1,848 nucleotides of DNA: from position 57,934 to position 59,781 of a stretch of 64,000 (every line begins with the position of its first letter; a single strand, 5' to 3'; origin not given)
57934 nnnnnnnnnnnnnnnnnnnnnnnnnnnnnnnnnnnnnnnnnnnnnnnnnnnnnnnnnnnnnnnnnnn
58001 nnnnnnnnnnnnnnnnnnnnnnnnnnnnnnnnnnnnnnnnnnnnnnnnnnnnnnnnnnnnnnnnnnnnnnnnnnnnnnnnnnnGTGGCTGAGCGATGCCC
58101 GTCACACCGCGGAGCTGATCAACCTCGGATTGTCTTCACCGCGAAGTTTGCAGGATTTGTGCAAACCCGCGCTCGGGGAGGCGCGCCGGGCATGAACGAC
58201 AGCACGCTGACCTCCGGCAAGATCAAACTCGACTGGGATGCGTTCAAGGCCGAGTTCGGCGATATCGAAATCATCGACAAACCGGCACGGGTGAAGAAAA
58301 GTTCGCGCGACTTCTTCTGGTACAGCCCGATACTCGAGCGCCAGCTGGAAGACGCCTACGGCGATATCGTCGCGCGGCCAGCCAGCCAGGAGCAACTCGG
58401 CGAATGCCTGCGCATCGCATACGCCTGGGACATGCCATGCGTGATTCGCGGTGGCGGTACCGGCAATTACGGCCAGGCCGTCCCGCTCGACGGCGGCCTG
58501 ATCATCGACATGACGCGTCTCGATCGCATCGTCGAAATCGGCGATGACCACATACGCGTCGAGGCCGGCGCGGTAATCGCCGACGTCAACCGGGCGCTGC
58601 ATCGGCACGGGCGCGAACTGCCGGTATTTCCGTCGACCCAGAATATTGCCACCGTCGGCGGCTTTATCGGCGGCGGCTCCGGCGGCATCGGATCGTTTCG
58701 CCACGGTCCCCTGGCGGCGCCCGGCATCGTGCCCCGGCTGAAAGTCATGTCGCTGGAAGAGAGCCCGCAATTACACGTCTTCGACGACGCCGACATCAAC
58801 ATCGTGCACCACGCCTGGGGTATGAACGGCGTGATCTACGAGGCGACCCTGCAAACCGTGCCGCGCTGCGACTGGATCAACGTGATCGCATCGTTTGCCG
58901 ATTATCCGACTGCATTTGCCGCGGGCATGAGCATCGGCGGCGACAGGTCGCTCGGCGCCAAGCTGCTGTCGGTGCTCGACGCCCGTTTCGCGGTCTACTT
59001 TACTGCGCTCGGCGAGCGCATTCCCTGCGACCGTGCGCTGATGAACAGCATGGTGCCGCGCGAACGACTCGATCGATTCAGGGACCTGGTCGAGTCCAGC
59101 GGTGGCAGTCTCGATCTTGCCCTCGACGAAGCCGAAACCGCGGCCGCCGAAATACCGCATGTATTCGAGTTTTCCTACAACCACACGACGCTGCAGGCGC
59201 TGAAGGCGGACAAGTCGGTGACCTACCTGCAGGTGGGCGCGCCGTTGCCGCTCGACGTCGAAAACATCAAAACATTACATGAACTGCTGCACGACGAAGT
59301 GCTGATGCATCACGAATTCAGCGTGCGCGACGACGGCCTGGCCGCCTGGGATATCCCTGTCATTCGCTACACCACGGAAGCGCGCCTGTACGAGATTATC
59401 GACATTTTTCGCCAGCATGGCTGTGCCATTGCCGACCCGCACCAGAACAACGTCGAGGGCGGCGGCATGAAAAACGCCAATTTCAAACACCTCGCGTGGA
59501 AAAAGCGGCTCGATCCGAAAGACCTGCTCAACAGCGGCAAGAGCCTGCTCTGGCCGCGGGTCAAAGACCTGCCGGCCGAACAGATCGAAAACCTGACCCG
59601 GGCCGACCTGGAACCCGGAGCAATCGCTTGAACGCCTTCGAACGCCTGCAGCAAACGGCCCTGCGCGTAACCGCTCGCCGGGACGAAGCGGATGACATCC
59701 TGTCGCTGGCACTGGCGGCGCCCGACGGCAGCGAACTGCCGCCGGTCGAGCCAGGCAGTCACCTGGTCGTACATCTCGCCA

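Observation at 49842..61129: Candidate undescribed catabolic island: corrinoid-less MttB-superfamily methyltransferase with a TMADH/StcD-type flavin-FeS demethylase, creatininase, deaminase, FAD oxidase and VanB-type reductase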

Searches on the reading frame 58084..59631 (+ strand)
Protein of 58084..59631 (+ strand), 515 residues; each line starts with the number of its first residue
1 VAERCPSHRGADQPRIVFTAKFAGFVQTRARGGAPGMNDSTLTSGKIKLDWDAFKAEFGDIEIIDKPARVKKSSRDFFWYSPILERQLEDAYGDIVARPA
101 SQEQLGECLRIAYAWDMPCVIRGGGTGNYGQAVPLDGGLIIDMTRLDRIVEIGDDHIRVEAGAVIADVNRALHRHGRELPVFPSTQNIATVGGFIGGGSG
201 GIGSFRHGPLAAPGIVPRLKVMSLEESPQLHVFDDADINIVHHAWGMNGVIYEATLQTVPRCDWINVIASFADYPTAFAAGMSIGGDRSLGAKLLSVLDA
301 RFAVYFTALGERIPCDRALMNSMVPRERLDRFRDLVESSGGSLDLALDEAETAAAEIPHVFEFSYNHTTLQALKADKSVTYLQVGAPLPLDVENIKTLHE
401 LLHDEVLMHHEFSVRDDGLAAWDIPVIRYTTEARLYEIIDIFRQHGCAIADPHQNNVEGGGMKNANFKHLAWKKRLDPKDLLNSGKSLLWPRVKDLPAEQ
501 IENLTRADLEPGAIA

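Call 4: search_protein_families(library=pfam, proteins=[window:58084-59631:+], max_evalue=0.001)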
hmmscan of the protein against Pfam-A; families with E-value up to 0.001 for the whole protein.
window:58084-59631:+ (515 aa): 1 family
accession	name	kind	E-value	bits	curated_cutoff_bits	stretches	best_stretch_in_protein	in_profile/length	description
PF01565.28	FAD_binding_4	-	5.4e-28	97.9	26.4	1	94-211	2-120/139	FAD binding domain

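Call 5: search_protein_families(library=ncbifam, proteins=[window:58084-59631:+], max_evalue=0.001)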
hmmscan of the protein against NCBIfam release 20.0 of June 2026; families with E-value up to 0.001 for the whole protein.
window:58084-59631:+ (515 aa): 7 families
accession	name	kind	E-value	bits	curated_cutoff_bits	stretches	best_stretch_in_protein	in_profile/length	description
TIGR00387.1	glcD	equivalog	4.8e-18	65.2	567.9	1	98-211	3-118/413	glycolate oxidase subunit GlcD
NF008408.0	PRK11230.1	equivalog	8.4e-15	54.2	897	1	95-285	58-255/499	glycolate oxidase subunit GlcD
NF049975.1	2HglutDHaseYdiJ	equivalog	1.1e-12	46.5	1350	1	120-208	82-171/1018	D-2-hydroxyglutarate dehydrogenase YdiJ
TIGR01678.1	FAD_lactone_ox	subfamily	1.3e-09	37.5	396.8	1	96-263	18-183/438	sugar 1,4-lactone oxidase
NF053785.1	DcplphribOxDprE1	equivalog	2.2e-09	37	500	1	119-197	39-118/449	decaprenylphosphoryl-beta-D-ribose oxidase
TIGR01679.1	bact_FAD_ox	subfamily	4.9e-09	35.6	292.25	1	91-261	10-175/419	FAD-linked oxidoreductase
NF008439.0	PRK11282.1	equivalog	1.4e-05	24.1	284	1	102-201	8-108/358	glycolate oxidase subunit GlcE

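Call 13: search_dna_similar(query=window:58192-59631:+, collection=plasmids, mode=protein, max_rows=30)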
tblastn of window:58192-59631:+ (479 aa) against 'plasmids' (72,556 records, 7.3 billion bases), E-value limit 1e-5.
Records with a match: 188; places in all: 190; records where one place covers at least 80% of the query: 141.
Best place of each record, by identity: <60% 188.
By first word of the organism name: Rhizobium 109; Paraburkholderia 9; Klebsiella 7; Pantoea 5; Parageobacillus 5; Roseibium 5; Agrobacterium 4; Labrenzia 4; Haladaptatus 3; Pseudosulfitobacter 2; and 30 more.
By predicted mobility (MOB-suite, as given by PLSDB): non-mobilizable 119; conjugative 65; mobilizable 4.
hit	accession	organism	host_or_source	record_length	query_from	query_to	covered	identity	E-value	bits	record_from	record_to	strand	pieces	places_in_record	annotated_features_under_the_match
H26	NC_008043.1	Ruegeria sp. TM1040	-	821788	13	466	95%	51.1%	5e-135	437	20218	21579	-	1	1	FAD-binding oxidoreductase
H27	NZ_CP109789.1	Leisingera thetidis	-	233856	3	454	94%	40.1%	3e-87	299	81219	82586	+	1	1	FAD-binding oxidoreductase | amidohydrolase family protein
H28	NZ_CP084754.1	Roseateles sp. XES5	Xenopus laevis,bacterial culture,swab ...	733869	14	454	92%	41.0%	1e-90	309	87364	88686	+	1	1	FAD-binding oxidoreductase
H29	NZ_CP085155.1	Pseudosulfitobacter sp. DSM 107133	cell culture,Seawater from the North ...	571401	14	456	92%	40.1%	2e-91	311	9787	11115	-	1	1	FAD-binding oxidoreductase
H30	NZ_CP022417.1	Pseudosulfitobacter pseudonitzschiae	Skeletonema marinoi strain RO5AC,Cell ...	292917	14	454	92%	40.3%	2e-93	317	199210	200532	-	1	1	FAD-binding oxidoreductase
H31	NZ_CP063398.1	Rhizobium sp. SL42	Amphicarpaea bracteata,Whole ...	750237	14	454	92%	40.3%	3e-83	287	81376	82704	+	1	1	FAD-binding oxidoreductase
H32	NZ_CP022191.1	Alloyangia pacifica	cell culture,oil-contaminated sediment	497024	1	454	95%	39.0%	1e-85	294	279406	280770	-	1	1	FAD-binding oxidoreductase | amidohydrolase family protein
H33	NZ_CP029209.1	Nitratireductor sp. OM-1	-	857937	14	454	92%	40.0%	7e-88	301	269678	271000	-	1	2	FAD-binding oxidoreductase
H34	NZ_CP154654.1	Alloyangia pacifica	-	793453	1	454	95%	38.8%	2e-85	294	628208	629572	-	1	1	FAD-binding oxidoreductase | amidohydrolase family protein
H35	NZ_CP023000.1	Rhizobium sp. 11515TR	Cell culture,agricultural soil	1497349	14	454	92%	39.5%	5e-84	290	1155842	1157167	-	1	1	record has no annotation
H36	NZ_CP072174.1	Rhizobium sp. AB2/73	Phyla canescens,cell culture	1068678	14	454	92%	39.3%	8e-84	289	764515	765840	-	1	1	record has no annotation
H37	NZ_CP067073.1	Rhizobium sp. AB2/73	Phyla canescens,cell culture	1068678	14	454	92%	39.3%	8e-84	289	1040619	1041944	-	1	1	record has no annotation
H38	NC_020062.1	Rhizobium tropici CIAT 899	Phaseolus vulgaris root nodule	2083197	14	454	92%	39.3%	9e-84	289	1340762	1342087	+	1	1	record has no annotation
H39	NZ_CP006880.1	Rhizobium gallicum bv. gallicum R602sp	Phaseolus vulgaris,whole ...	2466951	14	454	92%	39.3%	3e-83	287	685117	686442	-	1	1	record has no annotation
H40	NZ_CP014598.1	Salipiger sp. CCB-MM3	mangrove soil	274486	17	454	91%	39.5%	8e-86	295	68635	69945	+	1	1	FAD-binding oxidoreductase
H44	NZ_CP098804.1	Rhizobium anhuiense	Trifolium dubium,Cell culture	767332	14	454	92%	39.1%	2e-82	285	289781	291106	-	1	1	FAD-binding oxidoreductase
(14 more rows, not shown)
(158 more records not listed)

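Call 14: get_annotated_region(hit=H26, flank=12000)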
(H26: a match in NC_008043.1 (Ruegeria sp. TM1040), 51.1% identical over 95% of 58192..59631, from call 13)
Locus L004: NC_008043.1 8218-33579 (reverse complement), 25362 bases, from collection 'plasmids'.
description: Ruegeria sp. TM1040 megaplasmid, complete sequence
organism: Ruegeria sp. TM1040 (NCBI taxid 292414)
taxonomy: Bacteria; Pseudomonadota; Alphaproteobacteria; Rhodobacterales; Roseobacteraceae; Ruegeria; Ruegeria sp. TM1040
host: -; source: -; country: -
typing (MOB-suite, as given by PLSDB): non-mobilizable
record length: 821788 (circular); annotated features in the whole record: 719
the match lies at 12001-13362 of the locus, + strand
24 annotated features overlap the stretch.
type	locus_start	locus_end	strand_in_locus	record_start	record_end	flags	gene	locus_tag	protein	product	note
CDS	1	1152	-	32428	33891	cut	-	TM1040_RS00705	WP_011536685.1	efflux RND transporter periplasmic adaptor subunit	GO:0006810 - transport [Evidence IEA]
CDS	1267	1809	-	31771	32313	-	moaB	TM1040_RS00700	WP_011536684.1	molybdenum cofactor biosynthesis protein B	GO:0006777 - Mo-molybdopterin cofactor biosynthetic process [Evidence IEA]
CDS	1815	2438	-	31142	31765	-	-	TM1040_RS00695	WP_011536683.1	LysE family translocator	-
CDS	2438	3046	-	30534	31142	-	-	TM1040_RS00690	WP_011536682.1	metallophosphoesterase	-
CDS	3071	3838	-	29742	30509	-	-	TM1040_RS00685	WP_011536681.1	uracil-DNA glycosylase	GO:0006281 - DNA repair [Evidence IEA]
CDS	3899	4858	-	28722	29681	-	-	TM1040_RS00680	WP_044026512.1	L-threonylcarbamoyladenylate synthase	GO:0006400 - tRNA modification [Evidence IEA]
CDS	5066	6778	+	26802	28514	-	-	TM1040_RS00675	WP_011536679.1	acyl-CoA dehydrogenase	-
CDS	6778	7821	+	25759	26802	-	-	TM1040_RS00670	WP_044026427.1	MBL fold metallo-hydrolase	-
CDS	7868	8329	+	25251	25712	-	-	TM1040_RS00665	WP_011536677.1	DUF6173 family protein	-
CDS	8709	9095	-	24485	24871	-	-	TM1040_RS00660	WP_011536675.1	RidA family protein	-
CDS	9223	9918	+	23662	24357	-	-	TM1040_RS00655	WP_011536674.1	glutamine amidotransferase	-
CDS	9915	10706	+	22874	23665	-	-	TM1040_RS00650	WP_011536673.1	creatininase family protein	-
CDS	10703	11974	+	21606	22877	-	-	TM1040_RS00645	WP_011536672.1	amidohydrolase family protein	-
CDS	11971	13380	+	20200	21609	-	-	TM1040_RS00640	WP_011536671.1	FAD-binding oxidoreductase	-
CDS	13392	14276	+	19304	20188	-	-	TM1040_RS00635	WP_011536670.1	TauD/TfdA family dioxygenase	-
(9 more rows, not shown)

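Call 15: get_annotated_region(hit=H27, flank=10000)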
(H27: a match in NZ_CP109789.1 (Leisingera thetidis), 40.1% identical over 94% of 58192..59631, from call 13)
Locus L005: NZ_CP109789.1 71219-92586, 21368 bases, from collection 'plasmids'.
description: Leisingera thetidis strain BMJM1 plasmid pBMJM1_2, complete sequence
organism: Leisingera thetidis (NCBI taxid 2930199)
taxonomy: Bacteria; Pseudomonadota; Alphaproteobacteria; Rhodobacterales; Roseobacteraceae; Leisingera; Leisingera thetidis
host: -; source: -; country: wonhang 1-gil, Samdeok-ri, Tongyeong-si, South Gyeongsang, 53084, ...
typing (MOB-suite, as given by PLSDB): conjugative; relaxase MOBF; mating-pair formation MPF_T
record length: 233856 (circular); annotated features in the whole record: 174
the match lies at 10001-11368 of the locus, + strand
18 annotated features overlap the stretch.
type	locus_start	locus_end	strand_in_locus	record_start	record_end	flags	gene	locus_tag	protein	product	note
CDS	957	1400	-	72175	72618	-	-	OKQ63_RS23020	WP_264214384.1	Lrp/AsnC family transcriptional regulator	-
CDS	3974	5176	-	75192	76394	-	-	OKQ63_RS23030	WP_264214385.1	FAD-dependent oxidoreductase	-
CDS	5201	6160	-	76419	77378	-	-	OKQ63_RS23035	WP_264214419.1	D-glycerate dehydrogenase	-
CDS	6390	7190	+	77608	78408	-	-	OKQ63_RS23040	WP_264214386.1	creatininase family protein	-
CDS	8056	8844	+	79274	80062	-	-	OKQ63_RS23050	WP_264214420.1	ABC transporter permease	-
CDS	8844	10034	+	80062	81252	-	-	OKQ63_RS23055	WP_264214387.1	amidohydrolase family protein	-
CDS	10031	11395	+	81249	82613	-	-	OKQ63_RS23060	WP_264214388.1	FAD-binding oxidoreductase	-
CDS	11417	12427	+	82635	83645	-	-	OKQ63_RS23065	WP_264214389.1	ABC transporter substrate-binding protein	-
CDS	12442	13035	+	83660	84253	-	-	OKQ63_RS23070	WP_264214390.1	NAD(P)H-dependent oxidoreductase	-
CDS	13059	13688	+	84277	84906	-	-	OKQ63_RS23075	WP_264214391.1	TetR family transcriptional regulator C-terminal domain-containing protein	GO:0045892 - negative regulation of DNA-templated transcription [Evidence IEA]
CDS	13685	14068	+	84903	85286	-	-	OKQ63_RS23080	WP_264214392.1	RidA family protein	-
CDS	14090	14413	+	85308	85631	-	-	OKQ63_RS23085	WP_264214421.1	2Fe-2S iron-sulfur cluster-binding protein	-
CDS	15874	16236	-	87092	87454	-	-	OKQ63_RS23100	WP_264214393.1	RidA family protein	-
CDS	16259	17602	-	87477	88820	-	-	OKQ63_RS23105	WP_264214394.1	FAD-dependent oxidoreductase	-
CDS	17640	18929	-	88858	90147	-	-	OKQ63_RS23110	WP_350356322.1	TRAP transporter large permease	GO:0008643 - carbohydrate transport [Evidence IEA]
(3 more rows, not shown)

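Call 16: get_annotated_region(hit=H44, flank=10000)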
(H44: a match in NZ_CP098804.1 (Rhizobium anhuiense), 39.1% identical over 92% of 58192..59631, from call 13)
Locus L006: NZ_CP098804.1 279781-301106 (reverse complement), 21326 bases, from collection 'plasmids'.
description: Rhizobium anhuiense bv. trifolii strain T24 plasmid pRA_T24_2, complete sequence
organism: Rhizobium anhuiense (NCBI taxid 2018689)
taxonomy: Bacteria; Pseudomonadota; Alphaproteobacteria; Hyphomicrobiales; Rhizobiaceae; Rhizobium; Rhizobium anhuiense
host: -; source: Trifolium dubium,Cell culture; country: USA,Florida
typing (MOB-suite, as given by PLSDB): non-mobilizable
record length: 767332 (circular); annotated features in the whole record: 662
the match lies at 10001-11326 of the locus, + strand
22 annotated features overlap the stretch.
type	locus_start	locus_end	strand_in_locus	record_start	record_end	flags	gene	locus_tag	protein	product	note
CDS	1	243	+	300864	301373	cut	-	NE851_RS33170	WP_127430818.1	GNAT family N-acetyltransferase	-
CDS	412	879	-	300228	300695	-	-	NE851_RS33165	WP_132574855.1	cyclophilin-like fold protein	-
CDS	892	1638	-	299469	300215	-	-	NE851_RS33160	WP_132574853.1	SDR family oxidoreductase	-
CDS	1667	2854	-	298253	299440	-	-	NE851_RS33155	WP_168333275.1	MFS transporter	GO:0055085 - transmembrane transport [Evidence IEA]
CDS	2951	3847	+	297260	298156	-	-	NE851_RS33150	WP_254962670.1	LysR family transcriptional regulator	-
CDS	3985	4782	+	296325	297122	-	-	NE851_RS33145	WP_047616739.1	creatininase family protein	-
CDS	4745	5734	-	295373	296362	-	-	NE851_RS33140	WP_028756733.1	LysR family transcriptional regulator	-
CDS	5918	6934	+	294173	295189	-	-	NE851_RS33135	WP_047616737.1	ABC transporter substrate-binding protein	-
CDS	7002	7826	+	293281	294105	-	-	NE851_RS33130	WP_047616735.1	ABC transporter ATP-binding protein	-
CDS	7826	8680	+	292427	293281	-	-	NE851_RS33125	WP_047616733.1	ABC transporter permease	-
CDS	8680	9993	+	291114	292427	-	-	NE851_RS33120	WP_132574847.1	cytosine deaminase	-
CDS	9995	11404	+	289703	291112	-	-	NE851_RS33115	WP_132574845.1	FAD-binding oxidoreductase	-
CDS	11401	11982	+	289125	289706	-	-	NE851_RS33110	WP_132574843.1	NAD(P)H-dependent oxidoreductase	-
CDS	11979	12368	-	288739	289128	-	-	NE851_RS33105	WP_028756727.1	RidA family protein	-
CDS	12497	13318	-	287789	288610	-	-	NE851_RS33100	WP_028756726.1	carbohydrate ABC transporter permease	GO:0008643 - carbohydrate transport [Evidence IEA]; GO:0055085 - transmembrane transport [Evidence IEA]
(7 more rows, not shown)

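Call 26: search_solved_structures(query=window:58192-59631:+, max_evalue=0.001)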
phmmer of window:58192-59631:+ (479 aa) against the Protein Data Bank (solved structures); distinct sequences matched with E-value up to 0.001: 38.
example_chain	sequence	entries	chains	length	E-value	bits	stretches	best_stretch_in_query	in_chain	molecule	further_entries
6v42_A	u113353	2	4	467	1e-92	314.6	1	15-455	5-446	FAD/FMN-containing dehydrogenase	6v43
7qh2_C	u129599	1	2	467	3.8e-13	52.1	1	55-173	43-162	Lactate dehydrogenase (NAD(+),ferredoxin) subunit LctD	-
3pm9_A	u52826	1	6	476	2e-11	46.4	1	49-225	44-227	Putative oxidoreductase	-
9qgz_A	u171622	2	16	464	1.9e-07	33.3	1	59-229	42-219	Glycolate oxidase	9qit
8jdb_A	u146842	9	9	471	5.4e-07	31.8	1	58-175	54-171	Probable D-lactate dehydrogenase, mitochondrial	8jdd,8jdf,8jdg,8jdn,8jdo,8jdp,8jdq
8jdc_A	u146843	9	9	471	5.4e-07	31.8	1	58-175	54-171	Probable D-lactate dehydrogenase, mitochondrial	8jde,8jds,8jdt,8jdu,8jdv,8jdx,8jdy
6lpn_A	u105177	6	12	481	1.7e-06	30.2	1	58-178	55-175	D-2-hydroxyglutarate dehydrogenase, mitochondrial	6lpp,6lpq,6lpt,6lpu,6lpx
8qnr_A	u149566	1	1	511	3.6e-06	29.1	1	62-227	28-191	L-galactono-1,4-lactone dehydrogenase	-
8qmy_A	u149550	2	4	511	3.6e-06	29.1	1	62-227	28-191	ancestral L-galactono-1,4-lactone dehydrogenase | L-galactono-1,4-lactone dehydrogenase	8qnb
4aut_A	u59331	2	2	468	4e-06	29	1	83-224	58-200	DECAPRENYL-PHOSPHORYL-BETA-D-RIBOFURANOSE-2-OXIDOREDUCTASE | DprE1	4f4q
8qnc_A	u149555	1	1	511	5e-06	28.7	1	62-227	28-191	L-galactono-1,4-lactone dehydrogenase: A113G variant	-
2uuu_A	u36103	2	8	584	6.5e-06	28.3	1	54-183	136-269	ALKYLDIHYDROXYACETONEPHOSPHATE SYNTHASE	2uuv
9h40_A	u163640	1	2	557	8e-06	28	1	44-143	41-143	p-cresol methylhydroxylase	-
4bby_A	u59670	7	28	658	1.1e-05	27.5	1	53-230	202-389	ALKYLDIHYDROXYACETONEPHOSPHATE SYNTHASE, PEROXISOMAL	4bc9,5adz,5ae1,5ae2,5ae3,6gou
4bca_A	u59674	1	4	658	1.1e-05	27.5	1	53-230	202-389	ALKYLDIHYDROXYACETONEPHOSPHATE SYNTHASE, PEROXISOMAL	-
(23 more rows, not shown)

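Call 30: search_solved_structures(query=window:58192-59631:+, max_evalue=1e-50, show_alignments=1)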
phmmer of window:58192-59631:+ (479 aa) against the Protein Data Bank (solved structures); distinct sequences matched with E-value up to 1e-50: 1.
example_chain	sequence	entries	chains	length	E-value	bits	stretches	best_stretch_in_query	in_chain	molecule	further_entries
6v42_A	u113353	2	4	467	1e-92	314.6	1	15-455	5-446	FAD/FMN-containing dehydrogenase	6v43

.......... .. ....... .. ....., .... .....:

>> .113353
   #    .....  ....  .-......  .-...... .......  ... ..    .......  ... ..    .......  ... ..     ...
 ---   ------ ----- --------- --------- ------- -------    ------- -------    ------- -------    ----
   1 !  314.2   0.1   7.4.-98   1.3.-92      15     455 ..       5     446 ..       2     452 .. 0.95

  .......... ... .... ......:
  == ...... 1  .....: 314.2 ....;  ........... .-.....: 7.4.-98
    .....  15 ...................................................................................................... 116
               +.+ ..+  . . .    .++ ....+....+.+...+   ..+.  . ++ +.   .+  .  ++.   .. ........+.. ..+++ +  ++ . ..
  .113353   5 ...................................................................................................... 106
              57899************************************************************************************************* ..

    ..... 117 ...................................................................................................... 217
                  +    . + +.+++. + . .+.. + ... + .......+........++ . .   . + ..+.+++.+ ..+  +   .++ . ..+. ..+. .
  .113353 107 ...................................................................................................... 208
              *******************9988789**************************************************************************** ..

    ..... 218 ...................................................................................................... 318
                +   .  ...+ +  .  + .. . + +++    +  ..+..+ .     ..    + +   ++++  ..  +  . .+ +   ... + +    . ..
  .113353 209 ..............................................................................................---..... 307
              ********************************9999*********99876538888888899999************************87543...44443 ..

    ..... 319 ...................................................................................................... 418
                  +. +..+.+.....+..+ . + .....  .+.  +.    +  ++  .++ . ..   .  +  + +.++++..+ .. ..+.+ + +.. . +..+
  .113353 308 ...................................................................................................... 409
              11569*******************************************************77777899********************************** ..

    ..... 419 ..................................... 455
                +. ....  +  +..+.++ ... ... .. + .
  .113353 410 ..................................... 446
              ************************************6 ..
